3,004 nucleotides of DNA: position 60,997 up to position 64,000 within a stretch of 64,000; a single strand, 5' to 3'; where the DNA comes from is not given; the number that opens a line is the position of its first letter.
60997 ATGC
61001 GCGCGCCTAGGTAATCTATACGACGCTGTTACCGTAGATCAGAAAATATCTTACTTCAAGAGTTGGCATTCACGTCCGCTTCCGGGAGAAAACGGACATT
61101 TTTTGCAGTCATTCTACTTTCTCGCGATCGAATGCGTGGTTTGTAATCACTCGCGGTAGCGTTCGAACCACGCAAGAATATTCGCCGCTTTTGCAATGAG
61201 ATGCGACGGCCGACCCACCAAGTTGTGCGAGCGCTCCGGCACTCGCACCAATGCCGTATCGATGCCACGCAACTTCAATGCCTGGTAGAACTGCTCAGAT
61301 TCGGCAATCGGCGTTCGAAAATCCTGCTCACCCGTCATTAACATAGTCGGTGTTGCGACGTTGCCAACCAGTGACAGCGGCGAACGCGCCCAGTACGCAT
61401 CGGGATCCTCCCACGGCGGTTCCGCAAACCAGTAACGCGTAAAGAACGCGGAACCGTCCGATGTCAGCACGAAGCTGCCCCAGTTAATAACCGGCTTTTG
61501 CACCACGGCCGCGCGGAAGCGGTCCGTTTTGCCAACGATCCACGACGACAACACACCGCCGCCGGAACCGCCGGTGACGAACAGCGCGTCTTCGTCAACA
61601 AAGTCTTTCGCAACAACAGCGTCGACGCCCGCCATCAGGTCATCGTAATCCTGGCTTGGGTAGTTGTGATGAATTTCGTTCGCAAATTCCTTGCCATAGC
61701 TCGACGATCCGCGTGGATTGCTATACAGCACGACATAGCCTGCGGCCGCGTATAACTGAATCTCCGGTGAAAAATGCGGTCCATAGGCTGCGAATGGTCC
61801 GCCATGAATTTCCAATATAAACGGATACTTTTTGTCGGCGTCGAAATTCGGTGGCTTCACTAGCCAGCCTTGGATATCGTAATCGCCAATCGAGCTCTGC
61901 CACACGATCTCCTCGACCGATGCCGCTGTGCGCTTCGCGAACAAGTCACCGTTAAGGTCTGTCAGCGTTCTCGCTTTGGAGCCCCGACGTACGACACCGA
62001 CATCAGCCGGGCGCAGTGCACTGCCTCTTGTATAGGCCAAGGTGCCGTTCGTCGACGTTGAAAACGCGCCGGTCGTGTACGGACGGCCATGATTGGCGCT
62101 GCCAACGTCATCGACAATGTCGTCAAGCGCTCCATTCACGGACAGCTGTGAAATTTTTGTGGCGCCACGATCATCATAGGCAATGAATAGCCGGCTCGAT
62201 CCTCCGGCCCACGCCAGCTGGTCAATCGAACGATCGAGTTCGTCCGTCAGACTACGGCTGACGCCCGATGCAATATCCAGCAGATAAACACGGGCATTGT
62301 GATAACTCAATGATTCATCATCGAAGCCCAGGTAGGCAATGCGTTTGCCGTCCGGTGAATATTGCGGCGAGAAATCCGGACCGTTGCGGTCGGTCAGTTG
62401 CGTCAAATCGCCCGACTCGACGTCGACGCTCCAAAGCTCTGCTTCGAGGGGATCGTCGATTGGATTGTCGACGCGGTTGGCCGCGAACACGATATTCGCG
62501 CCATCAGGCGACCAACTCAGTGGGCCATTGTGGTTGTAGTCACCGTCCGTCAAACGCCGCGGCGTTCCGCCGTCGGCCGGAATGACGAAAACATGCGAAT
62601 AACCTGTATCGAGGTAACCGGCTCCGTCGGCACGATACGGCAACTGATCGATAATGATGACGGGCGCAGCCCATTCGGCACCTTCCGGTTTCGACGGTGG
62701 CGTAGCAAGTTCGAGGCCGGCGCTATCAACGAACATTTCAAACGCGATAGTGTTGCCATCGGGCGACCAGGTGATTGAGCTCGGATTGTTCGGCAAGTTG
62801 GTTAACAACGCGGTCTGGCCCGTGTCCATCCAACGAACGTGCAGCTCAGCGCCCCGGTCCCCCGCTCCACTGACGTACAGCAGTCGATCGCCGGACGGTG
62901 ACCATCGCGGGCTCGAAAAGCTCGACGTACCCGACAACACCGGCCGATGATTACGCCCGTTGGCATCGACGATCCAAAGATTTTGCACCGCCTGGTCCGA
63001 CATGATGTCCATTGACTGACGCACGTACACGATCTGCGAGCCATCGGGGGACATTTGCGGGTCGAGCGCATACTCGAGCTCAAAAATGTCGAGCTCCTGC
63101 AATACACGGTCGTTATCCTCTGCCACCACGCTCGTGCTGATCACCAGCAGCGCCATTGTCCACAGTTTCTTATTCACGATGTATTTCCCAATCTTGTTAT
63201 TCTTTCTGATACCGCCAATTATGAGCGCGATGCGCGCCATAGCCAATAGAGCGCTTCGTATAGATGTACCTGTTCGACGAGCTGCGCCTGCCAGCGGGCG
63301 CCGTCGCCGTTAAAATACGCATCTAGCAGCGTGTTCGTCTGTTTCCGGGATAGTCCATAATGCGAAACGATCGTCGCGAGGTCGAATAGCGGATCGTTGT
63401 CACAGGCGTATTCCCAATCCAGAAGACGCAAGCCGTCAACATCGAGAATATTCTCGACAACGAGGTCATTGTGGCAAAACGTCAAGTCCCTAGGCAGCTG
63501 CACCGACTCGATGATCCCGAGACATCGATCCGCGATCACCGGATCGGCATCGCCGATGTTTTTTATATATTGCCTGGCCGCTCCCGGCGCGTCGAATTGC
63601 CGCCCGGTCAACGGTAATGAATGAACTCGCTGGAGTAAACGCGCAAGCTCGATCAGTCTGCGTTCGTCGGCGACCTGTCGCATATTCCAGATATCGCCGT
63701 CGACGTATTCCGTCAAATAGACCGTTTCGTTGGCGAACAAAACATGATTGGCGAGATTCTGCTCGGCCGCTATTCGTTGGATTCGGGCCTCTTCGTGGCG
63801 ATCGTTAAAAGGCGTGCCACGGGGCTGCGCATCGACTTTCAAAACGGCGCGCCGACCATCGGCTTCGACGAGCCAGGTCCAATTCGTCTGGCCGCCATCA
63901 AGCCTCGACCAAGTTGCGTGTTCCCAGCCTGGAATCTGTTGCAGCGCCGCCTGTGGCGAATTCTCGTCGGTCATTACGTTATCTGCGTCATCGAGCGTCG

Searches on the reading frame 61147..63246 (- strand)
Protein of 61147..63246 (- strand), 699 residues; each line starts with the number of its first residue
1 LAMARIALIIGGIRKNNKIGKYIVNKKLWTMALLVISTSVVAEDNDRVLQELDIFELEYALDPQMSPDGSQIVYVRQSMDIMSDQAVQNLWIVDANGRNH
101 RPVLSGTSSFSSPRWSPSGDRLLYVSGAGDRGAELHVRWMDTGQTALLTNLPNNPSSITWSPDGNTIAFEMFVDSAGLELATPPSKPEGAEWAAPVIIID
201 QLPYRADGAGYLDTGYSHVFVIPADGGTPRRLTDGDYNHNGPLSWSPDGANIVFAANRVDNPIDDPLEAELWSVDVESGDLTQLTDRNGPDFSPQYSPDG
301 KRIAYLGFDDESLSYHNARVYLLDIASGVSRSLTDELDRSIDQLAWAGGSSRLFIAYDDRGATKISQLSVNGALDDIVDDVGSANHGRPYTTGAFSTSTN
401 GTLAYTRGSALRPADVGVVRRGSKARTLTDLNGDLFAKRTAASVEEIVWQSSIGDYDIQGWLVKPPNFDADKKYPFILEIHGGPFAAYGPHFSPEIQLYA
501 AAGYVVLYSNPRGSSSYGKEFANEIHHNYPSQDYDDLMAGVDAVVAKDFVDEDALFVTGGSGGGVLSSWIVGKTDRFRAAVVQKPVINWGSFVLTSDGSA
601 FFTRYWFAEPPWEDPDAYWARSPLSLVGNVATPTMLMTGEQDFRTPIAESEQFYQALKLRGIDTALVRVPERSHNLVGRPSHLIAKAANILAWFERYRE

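Call 57: search_protein_families(library=pfam, proteins=[window:61147-63246:-], max_evalue=0.00001)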
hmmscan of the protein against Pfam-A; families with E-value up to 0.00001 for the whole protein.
window:61147-63246:- (699 aa): 5 families
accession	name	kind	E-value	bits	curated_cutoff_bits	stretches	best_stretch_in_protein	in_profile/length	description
PF00326.27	Peptidase_S9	-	7.2e-51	173.1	22.6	1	490-697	1-209/213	Prolyl oligopeptidase family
PF07676.18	PD40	-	8.6e-21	73.8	20.9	0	281-306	1-26/38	WD40-like Beta Propeller Repeat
PF00930.27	DPPIV_N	-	1.3e-19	70.6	22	1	214-303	257-343/354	Dipeptidyl peptidase IV (DPP IV) N-terminal region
PF05448.18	AXE1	-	2.6e-06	26.9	21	0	451-585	62-208/321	Acetyl xylan esterase (AXE1)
PF25174.1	Beta-prop_THOC3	-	4.1e-06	26.4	305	0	87-169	25-105/272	THOC3 beta-propeller domain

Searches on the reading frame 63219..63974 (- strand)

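Call 76: search_protein_families(library=pfam, proteins=[window:63219-63974:-], max_evalue=0.00001)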
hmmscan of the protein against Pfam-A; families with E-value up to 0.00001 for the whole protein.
window:63219-63974:- (251 aa): 2 families
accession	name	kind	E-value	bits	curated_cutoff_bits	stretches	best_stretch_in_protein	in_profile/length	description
PF01636.29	APH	-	6e-18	65.9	23.2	1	22-228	2-233/239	Phosphotransferase enzyme family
PF01633.27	Choline_kinase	-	2.8e-15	56.9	29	1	24-207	3-208/300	Choline/ethanolamine kinase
